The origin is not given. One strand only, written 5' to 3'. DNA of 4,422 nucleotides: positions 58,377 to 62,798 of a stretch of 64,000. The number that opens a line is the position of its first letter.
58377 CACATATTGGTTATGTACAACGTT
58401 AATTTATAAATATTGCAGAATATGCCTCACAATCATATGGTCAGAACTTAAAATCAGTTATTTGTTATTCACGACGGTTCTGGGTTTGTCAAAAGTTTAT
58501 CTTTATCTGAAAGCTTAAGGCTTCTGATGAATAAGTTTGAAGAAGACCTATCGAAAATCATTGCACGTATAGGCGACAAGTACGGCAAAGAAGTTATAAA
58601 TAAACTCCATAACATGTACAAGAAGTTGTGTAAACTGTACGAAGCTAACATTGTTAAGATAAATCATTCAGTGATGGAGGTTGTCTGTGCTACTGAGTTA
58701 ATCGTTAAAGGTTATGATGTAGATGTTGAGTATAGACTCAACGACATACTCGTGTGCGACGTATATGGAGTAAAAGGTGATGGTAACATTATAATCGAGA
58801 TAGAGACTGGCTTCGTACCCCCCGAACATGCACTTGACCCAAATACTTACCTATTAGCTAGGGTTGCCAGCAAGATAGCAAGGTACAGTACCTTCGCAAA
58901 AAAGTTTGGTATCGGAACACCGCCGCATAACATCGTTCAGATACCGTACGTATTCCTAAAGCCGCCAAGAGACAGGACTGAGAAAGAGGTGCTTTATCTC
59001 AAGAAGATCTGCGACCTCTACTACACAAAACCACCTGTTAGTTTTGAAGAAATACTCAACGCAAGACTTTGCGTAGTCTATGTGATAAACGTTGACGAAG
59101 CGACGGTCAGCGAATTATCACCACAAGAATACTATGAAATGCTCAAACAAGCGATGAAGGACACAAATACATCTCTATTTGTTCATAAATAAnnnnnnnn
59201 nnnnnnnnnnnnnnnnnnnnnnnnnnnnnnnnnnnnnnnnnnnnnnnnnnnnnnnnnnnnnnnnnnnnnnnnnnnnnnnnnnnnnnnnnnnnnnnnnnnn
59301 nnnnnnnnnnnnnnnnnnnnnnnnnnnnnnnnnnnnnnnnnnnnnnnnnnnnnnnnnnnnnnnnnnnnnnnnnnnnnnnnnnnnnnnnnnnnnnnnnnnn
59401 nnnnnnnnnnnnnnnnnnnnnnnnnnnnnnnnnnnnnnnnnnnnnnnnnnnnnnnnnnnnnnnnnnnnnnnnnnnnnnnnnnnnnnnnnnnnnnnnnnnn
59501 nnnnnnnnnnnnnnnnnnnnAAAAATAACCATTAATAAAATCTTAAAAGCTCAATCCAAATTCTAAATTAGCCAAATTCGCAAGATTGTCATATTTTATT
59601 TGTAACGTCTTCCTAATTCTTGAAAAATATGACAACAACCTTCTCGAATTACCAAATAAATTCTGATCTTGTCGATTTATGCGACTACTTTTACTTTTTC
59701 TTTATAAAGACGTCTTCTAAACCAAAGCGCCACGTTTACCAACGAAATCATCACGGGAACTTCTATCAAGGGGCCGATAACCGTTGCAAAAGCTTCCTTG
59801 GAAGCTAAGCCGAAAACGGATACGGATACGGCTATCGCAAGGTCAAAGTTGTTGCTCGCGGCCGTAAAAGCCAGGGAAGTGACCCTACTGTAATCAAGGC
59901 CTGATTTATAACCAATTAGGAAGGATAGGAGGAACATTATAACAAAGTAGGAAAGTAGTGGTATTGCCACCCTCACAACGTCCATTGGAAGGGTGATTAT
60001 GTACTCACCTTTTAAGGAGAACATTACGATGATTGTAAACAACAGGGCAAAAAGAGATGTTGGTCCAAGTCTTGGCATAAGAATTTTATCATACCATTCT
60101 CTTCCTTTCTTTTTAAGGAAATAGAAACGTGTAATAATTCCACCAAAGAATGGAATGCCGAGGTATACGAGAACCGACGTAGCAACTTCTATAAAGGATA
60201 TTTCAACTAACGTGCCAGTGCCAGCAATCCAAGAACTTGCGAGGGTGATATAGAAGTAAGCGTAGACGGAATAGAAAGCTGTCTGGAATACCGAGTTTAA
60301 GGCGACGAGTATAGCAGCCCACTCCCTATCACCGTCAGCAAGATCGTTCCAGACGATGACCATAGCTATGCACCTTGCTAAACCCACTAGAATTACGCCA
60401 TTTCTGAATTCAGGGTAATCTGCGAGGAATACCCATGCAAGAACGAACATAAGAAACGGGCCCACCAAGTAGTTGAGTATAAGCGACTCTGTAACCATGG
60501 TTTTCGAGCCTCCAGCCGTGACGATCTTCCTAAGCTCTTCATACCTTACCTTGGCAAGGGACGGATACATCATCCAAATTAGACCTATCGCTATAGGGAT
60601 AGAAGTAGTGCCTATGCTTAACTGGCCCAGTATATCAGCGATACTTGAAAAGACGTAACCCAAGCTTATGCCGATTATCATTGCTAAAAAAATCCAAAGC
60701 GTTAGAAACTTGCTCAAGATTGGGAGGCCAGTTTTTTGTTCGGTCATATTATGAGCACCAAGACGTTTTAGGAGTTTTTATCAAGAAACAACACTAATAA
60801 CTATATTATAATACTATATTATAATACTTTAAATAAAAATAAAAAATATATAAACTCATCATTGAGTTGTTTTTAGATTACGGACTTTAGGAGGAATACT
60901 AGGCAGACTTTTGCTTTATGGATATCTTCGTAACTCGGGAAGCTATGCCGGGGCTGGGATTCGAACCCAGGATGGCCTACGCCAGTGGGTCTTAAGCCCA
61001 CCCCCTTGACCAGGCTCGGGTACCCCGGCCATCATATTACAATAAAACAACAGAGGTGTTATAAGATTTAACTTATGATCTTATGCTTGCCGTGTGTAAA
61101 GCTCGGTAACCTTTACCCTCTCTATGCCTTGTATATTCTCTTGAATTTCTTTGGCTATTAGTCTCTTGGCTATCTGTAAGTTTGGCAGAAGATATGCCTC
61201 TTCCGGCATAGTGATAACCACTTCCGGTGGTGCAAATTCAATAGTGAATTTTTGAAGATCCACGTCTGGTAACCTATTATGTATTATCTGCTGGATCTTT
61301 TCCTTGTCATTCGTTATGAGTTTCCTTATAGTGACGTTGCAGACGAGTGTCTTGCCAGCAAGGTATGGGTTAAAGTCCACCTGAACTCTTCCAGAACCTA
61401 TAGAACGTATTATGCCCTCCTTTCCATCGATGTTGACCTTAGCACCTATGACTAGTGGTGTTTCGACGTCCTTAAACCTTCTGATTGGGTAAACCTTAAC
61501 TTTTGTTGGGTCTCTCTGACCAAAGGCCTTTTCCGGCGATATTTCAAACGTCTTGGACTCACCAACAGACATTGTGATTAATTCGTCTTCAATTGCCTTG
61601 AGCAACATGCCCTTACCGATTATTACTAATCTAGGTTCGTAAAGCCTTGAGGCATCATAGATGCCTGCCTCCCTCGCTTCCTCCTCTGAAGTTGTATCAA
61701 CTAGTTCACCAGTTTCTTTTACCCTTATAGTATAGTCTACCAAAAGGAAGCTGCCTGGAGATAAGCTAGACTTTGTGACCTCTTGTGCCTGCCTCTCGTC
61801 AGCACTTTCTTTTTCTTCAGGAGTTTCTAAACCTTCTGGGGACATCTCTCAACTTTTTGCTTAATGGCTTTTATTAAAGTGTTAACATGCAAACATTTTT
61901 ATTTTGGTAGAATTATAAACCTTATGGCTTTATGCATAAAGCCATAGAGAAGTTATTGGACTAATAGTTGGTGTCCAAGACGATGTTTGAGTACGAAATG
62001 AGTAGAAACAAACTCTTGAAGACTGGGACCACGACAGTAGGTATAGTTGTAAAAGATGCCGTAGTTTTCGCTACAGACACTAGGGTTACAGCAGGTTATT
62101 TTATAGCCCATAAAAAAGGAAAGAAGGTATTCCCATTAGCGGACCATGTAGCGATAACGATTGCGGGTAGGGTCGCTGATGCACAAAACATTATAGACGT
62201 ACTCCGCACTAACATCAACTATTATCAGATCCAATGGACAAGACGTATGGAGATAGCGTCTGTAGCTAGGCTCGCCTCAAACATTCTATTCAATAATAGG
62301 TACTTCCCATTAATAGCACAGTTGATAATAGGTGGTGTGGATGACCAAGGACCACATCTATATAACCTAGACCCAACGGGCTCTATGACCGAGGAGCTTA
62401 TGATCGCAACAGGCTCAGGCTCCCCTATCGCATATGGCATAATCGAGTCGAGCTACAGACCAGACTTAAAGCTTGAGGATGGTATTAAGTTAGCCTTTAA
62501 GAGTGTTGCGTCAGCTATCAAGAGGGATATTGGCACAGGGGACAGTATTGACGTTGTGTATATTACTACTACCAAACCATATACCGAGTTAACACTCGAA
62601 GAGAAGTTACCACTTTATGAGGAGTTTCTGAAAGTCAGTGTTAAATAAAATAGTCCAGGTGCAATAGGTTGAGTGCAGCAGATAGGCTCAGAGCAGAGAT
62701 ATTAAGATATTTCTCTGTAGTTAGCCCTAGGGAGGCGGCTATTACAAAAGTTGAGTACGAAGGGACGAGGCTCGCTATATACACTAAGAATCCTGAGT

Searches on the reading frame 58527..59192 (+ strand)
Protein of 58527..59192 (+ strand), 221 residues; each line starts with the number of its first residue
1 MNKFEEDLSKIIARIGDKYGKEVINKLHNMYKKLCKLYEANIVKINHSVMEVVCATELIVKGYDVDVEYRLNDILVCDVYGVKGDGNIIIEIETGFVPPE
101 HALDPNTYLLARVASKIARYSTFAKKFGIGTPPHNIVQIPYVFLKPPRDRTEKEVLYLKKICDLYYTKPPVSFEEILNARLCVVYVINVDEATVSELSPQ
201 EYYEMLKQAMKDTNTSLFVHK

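Call 10: search_protein_families(library=pfam, proteins=[window:58527-59192:+])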
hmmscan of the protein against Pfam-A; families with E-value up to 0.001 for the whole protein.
window:58527-59192:+ (221 aa): 0 families

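Call 15: find_encoding_contigs(protein=window:58527-59192:+, flank=3000, max_places=6)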
Protein window:58527-59192:+ (221 aa): 1 contig read that carries it; 1 place shown.
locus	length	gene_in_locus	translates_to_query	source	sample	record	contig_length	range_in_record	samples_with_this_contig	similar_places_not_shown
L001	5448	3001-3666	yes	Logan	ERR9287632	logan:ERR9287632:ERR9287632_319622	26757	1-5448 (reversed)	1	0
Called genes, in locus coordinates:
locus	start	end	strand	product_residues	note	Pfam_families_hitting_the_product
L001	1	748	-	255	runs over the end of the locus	PF00881:Nitroreductase, PF28600:Nitroreductase_C (faint)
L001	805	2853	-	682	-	PF04945:YHS, PF00122:E1-E2_ATPase, PF00702:Hydrolase, PF08282:Hydrolase_3 (faint)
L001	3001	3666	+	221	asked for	-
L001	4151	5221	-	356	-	PF01758:SBF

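Call 31: find_homologous_proteins(query=window:58527-59192:+, max_evalue=0.001)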
Query window:58527-59192:+ (221 aa): 3776 proteins with E <= 0.001 among 4089 candidates; the best 120 are listed.
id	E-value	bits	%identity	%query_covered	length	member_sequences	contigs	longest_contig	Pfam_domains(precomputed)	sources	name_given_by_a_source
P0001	5.2e-143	492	100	100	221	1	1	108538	-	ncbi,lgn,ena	-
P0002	3.6e-122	424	84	99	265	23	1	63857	-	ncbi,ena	-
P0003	8.6e-120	416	81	100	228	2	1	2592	-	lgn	-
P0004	1.2e-119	415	84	98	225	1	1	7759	-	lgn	-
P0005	2.3e-117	408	82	98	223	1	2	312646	-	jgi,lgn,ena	-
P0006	2.9e-117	408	82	98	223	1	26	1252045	-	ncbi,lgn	ncbi:MAG: hypothetical protein QXP86_05010 [Nitrososphaerota archaeon]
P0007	3.0e-117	408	81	100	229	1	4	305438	-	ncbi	ncbi:MAG: hypothetical protein QXO01_05505 [Nitrososphaerota archaeon]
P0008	1.1e-116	406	81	98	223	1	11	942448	-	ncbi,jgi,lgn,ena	ncbi:MAG: hypothetical protein QXE40_00815 [Nitrososphaerota archaeon]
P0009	1.2e-116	406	81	98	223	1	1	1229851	-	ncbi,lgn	ncbi:MAG: hypothetical protein QXI01_01300 [Nitrososphaerota archaeon]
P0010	1.5e-112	392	81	95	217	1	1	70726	-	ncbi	ncbi:MAG: hypothetical protein QXL06_04030, partial [Nitrososphaerota archaeon]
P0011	2.0e-111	389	77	99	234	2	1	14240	-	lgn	-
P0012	1.5e-88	314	66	95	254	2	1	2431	-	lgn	-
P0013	2.6e-88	313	67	93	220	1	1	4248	-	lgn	-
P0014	1.2e-74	268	58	91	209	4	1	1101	-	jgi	-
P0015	2.4e-74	267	59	91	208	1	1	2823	-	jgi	-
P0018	5.9e-72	260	56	91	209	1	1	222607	-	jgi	-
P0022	3.6e-71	257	58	91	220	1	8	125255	-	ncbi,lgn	ncbi:MAG: hypothetical protein QXL52_02080 [Nitrososphaerales archaeon]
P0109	9.5e-69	249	54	92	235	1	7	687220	-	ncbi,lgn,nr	ncbi:MAG: hypothetical protein QW569_04630 [Candidatus Bathyarchaeia archaeon]|nr:hypothetical prote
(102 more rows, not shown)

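Call 32: search_protein_families(library=ncbifam, proteins=[window:58527-59192:+], max_evalue=1)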
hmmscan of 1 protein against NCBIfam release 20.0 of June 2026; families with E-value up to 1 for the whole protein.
window:58527-59192:+ (221 aa): 1 family
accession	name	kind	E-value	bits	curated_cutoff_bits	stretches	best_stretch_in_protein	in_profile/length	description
NF045479.1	FRAT_87_prot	subfamily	0.18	12.3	50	1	3-41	4-40/86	FRAT-87 protein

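Call 33: find_encoding_contigs(protein=P0013, flank=5000, max_places=3)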
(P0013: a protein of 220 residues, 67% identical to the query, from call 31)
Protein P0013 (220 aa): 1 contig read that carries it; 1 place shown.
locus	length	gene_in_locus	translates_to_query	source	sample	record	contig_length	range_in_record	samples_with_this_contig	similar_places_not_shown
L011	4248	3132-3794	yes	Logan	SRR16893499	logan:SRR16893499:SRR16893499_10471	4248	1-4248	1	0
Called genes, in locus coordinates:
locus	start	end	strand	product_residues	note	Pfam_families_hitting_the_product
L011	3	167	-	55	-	?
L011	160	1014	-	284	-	PF01261:AP_endonuc_2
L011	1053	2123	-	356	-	PF00348:polyprenyl_synt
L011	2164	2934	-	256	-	PF00881:Nitroreductase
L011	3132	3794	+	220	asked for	-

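Call 34: find_encoding_contigs(protein=P0011, flank=5000, max_places=3)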
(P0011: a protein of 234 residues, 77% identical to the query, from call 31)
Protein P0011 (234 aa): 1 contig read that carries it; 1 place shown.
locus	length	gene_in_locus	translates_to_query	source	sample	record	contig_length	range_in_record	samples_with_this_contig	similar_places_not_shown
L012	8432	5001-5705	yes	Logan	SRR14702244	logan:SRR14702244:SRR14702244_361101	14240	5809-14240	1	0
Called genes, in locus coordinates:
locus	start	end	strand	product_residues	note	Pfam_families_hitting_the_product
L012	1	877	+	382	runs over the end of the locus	PF05559:DUF763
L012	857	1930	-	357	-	PF00348:polyprenyl_synt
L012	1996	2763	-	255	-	PF00881:Nitroreductase, PF28600:Nitroreductase_C (weak)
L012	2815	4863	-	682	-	PF04945:YHS, PF00122:E1-E2_ATPase, PF00702:Hydrolase, PF08282:Hydrolase_3 (faint), PF12710:HAD (faint)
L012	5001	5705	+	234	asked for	-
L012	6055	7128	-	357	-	PF01758:SBF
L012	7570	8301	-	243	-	-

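Call 35: find_encoding_contigs(protein=P0022, flank=5000, max_places=3)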
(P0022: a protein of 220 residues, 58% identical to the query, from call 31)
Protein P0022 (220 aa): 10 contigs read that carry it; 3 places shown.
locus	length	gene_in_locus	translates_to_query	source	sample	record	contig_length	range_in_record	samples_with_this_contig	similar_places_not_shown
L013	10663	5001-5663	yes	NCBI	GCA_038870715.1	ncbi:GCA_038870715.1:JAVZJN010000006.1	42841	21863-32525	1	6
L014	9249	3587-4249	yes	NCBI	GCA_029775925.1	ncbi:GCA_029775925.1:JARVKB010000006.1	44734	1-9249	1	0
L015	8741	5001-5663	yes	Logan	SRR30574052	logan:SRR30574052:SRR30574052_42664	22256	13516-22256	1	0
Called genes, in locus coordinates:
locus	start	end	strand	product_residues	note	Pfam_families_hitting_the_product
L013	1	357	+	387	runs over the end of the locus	PF02005:TRM, PF02475:TRM5-TYW2_MTfase (weak)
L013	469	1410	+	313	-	PF01022:HTH_5 (weak)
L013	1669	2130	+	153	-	PF00416:Ribosomal_S13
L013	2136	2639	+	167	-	PF00163:Ribosomal_S4, PF01479:S4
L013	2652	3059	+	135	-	PF00411:Ribosomal_S11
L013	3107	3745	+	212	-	PF01193:RNA_pol_L, PF01000:RNA_pol_A_bac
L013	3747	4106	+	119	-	PF17135:Ribosomal_L18 (weak), PF00828:Ribosomal_L27A (weak)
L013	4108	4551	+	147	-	PF00572:Ribosomal_L13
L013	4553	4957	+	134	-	PF00380:Ribosomal_S9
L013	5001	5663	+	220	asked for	-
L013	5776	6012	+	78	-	PF01194:RNA_pol_N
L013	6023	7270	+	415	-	PF03952:Enolase_N, PF00113:Enolase_C, PF13378:MR_MLE_C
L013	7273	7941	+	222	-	PF00318:Ribosomal_S2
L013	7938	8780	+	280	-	PF01875:Memo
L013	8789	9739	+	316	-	PF10509:GalKase_gal_bdg (faint), PF00288:GHMP_kinases_N, PF08544:GHMP_kinases_C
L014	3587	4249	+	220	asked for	-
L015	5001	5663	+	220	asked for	-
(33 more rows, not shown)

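Call 36: find_encoding_contigs(protein=P0109, flank=5000, max_places=3)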
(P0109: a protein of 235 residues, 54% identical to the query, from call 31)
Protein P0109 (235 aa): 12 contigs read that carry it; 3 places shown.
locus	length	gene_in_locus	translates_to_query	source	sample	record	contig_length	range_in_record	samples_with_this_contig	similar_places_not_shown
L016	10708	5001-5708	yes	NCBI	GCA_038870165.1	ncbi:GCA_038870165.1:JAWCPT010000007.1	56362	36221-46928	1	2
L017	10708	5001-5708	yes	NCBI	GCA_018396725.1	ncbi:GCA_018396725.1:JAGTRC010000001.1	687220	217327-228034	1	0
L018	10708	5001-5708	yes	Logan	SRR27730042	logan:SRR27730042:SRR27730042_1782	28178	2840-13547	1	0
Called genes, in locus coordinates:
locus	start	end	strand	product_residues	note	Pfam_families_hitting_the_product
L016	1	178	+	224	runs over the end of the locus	PF00753:Lactamase_B, PF23023:Anti-Pycsar_Apyc1 (weak), PF12706:Lactamase_B_2 (weak)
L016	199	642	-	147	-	PF02391:MoaE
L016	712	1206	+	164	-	PF00149:Metallophos (weak), PF12850:Metallophos_2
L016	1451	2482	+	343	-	PF01472:PUA, PF01189:Methyltr_RsmB-F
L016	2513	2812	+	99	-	-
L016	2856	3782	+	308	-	PF00730:HhH-GPD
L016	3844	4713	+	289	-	PF01261:AP_endonuc_2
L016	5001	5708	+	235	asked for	-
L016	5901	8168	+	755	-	PF00708:Acylphosphatase, PF07503:zf-HYPF, PF01300:Sua5_yciO_yrdC, PF17788:HypF_C, PF22521:HypF_C_2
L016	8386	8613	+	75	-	PF01455:HupF_HypC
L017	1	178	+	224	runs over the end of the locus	PF00753:Lactamase_B, PF23023:Anti-Pycsar_Apyc1 (weak), PF12706:Lactamase_B_2 (weak)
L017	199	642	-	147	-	PF02391:MoaE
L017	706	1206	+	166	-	PF00149:Metallophos, PF12850:Metallophos_2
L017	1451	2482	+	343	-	PF01472:PUA, PF01189:Methyltr_RsmB-F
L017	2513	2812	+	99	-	-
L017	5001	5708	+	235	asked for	-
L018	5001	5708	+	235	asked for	-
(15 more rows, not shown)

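Call 53: find_encoding_contigs(protein=P0018, flank=3000, max_places=2)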
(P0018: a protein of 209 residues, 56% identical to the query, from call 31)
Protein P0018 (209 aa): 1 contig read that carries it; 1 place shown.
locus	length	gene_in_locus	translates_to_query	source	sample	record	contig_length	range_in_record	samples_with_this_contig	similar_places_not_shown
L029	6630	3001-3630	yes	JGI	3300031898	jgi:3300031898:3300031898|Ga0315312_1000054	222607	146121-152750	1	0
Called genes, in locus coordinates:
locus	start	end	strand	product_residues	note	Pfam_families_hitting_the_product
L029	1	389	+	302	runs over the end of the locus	PF00892:EamA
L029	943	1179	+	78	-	-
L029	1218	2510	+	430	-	PF00202:Aminotran_3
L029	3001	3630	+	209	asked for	-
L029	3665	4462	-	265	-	PF01996:F420_ligase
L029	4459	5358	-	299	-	PF00589:Phage_integrase, PF22823:MrpR_C_cat (weak)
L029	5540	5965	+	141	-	-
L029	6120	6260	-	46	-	-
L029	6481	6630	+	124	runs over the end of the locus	-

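Call 54: find_encoding_contigs(protein=P0012, flank=3000, max_places=2)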
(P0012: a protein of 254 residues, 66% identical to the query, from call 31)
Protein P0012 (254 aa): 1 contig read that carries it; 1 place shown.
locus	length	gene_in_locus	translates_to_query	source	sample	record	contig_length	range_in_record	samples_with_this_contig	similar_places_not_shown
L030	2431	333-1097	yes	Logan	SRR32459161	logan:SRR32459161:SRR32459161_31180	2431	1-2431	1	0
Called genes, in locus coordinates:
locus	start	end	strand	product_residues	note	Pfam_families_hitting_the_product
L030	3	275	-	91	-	?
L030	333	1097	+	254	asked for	-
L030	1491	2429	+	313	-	?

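Call 61: predict_structure(alignment_id=A5)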
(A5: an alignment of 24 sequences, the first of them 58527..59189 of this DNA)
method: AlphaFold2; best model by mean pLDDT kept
length: 221 residues; sequences in the alignment: 24
mean_pLDDT: 90.9   pTM: 0.87
mean pLDDT of the five models: 90.9, 90.5, 90.5, 90.0, 89.7
residues with pLDDT >= 90: 169; 70-90: 41; 50-70: 4; < 50: 7
segments of 3 or more residues with pLDDT < 50: 215-221
pLDDT, mean of each block of 10 residues (from residue 1): 92 96 95 96 90 98 98 95 97 81 85 96 97 89 93 97 92 96 96 95 83 48 32
secondary structure, 60 per line:
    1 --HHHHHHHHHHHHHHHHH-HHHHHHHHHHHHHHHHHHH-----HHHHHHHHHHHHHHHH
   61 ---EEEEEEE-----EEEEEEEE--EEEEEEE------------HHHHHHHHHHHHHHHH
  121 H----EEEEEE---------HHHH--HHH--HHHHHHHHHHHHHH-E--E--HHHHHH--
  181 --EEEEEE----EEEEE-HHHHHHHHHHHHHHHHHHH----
elements in order: H3-19 H21-39 H45-60 E64-70 E76-83 E86-92 H105-121 E126-131 H141-144 H152-165 H173-178 E183-188 E193-197 H199-217

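Call 76: find_encoding_contigs(protein=P0007, flank=4000, max_places=3)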
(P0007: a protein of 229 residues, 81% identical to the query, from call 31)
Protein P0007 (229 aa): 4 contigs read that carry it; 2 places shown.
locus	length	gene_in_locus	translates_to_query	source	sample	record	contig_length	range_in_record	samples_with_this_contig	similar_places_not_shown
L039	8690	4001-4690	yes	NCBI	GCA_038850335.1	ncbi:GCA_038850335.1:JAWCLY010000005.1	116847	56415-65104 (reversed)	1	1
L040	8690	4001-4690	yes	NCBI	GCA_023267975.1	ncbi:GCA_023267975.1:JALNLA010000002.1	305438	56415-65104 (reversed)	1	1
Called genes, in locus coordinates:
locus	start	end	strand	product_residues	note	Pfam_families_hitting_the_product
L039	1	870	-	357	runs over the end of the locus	PF00348:polyprenyl_synt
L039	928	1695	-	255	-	PF00881:Nitroreductase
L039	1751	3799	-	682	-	PF04945:YHS, PF00122:E1-E2_ATPase, PF00702:Hydrolase, PF12710:HAD (faint), PF08282:Hydrolase_3 (faint)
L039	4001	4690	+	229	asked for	-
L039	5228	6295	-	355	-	PF01758:SBF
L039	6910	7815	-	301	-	-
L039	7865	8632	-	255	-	PF09623:Cas_NE0113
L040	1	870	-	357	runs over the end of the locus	PF00348:polyprenyl_synt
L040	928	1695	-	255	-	PF00881:Nitroreductase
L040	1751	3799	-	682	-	PF04945:YHS, PF00122:E1-E2_ATPase, PF00702:Hydrolase, PF12710:HAD (faint), PF08282:Hydrolase_3 (faint)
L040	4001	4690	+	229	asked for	-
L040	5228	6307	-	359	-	PF01758:SBF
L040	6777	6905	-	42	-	-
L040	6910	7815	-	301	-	-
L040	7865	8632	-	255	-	PF09623:Cas_NE0113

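Call 77: search_protein_families(library=padloc, proteins=[window:58527-59192:+], max_evalue=1)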
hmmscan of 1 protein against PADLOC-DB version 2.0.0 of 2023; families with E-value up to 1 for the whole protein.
window:58527-59192:+ (221 aa): 0 families

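Call 78: search_solved_structures(query=A5, max_evalue=1)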
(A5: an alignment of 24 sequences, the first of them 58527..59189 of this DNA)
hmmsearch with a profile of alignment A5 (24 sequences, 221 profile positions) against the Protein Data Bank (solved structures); distinct sequences matched with E-value up to 1: 4.
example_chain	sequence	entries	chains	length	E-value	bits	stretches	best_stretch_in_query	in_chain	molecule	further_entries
5lmx_C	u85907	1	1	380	0.024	16.8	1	116-189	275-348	DNA-directed RNA polymerases I and III subunit RPAC1,DNA-directed RNA polymerases I and II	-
1yn5_A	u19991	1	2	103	0.16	14.1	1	138-214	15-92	EapH2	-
8g24_C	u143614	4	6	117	0.22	13.7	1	138-214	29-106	MAP domain-containing protein | Cell surface like-protein Map-w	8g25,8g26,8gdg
4c2m_C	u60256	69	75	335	0.32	13.2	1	116-175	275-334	DNA-DIRECTED RNA POLYMERASES I AND III SUBUNIT RPAC1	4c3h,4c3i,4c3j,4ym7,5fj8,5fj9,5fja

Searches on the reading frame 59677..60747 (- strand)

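Call 10: search_protein_families(library=pfam, proteins=[window:59677-60747:-])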
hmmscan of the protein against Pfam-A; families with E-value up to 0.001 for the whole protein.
window:59677-60747:- (356 aa): 1 family
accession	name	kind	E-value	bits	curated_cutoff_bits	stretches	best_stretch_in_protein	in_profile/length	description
PF01758.21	SBF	-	3e-52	177.5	24.3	1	53-252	1-190/191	Sodium Bile acid symporter family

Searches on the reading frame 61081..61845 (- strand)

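Call 10: search_protein_families(library=pfam, proteins=[window:61081-61845:-])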
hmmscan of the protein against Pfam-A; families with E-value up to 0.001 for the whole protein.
window:61081-61845:- (254 aa): 3 families
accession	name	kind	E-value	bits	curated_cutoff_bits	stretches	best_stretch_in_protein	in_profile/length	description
PF18046.7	FKBP26_C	-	1.3e-14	54.6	27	1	180-248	1-69/72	FKBP26_C-terminal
PF22199.2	FKBP26_IF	-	4e-10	39.9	27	1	118-159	2-43/46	FKBP26, IF domain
PF00254.34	FKBP_C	-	4.5e-07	30.5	21.1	1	28-115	5-78/94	FKBP-type peptidyl-prolyl cis-trans isomerase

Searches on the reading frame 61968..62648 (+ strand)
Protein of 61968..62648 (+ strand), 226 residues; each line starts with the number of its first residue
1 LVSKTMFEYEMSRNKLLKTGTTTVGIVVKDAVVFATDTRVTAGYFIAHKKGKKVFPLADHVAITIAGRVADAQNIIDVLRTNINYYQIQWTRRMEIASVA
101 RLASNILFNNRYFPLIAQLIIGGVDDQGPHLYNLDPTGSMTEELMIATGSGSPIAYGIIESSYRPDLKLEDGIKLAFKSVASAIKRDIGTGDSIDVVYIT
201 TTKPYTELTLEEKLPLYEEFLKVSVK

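Call 10: search_protein_families(library=pfam, proteins=[window:61968-62648:+])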
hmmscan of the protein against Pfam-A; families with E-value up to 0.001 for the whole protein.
window:61968-62648:+ (226 aa): 1 family
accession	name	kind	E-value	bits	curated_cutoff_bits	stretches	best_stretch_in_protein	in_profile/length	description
PF00227.31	Proteasome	-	2.6e-55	187.4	22.4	1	18-199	2-189/189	Proteasome subunit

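Call 16: find_related_loci(query=window:61968-62648:+, collection=genome_contigs, flank=10000)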
Query window:61968-62648:+ (226 aa) in genome_contigs; peptide patterns used: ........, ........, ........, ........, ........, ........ (x = any residue, [..] = any of these).
109 stretches matched a pattern; 9 encode a relative of the query (tblastn E <= 1e-3); 9 distinct loci.
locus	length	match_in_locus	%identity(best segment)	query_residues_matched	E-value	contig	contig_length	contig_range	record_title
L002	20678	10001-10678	88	1-226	2e-137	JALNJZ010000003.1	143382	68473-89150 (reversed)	MAG: Candidatus Terraquivivens tengchongensis isolate GMQP.bins.8.201907 NODE_32_length_143382_cov_1.964469, whole genom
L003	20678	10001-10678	87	1-226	5e-137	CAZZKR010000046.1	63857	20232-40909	MAG TPA_asm: uncultured Nitrososphaeria archaeon isolate binchicken_co25_112 genome assembly, contig: k141_149223, whole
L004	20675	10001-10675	87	2-226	5e-136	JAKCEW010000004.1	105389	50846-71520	MAG: Candidatus Terraquivivens yellowstonensis isolate LGB-05.bin.49 NODE_39_length_105389_cov_62.129009, whole genome s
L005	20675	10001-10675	86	2-226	1e-133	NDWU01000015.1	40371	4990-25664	MAG: Candidatus Terraquivivens tikiterensis isolate NZ13-MG1 contig_220_14, whole genome shotgun sequence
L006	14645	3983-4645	84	6-226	6e-128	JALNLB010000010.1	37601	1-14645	MAG: Candidatus Terraquivivens ruidianensis isolate JZ-2.bins.210.201808 NODE_1771_length_37601_cov_1.623686, whole geno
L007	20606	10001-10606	56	15-218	5e-75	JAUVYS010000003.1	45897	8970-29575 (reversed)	MAG: Candidatus Bathyarchaeota archaeon isolate CSMAG_1248 CSMAG_1248_k141_903897_length_45897_cov_9.0000, whole genome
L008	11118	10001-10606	55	15-218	2e-73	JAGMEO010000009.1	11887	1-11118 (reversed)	MAG: Candidatus Bathyarchaeota archaeon isolate RS_19_18 ZL565.bin.18.fa_9, whole genome shotgun sequence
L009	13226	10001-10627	51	3-213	9e-67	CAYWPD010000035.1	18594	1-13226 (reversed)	MAG TPA_asm: uncultured Candidatus Bathyarchaeia archaeon isolate binchicken_co124_5 genome assembly, contig: NODE_1481_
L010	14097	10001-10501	26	14-177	2e-16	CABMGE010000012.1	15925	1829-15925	uncultured archaeon isolate LFW-165_1 genome assembly, contig: LFW1651_2, whole genome shotgun sequence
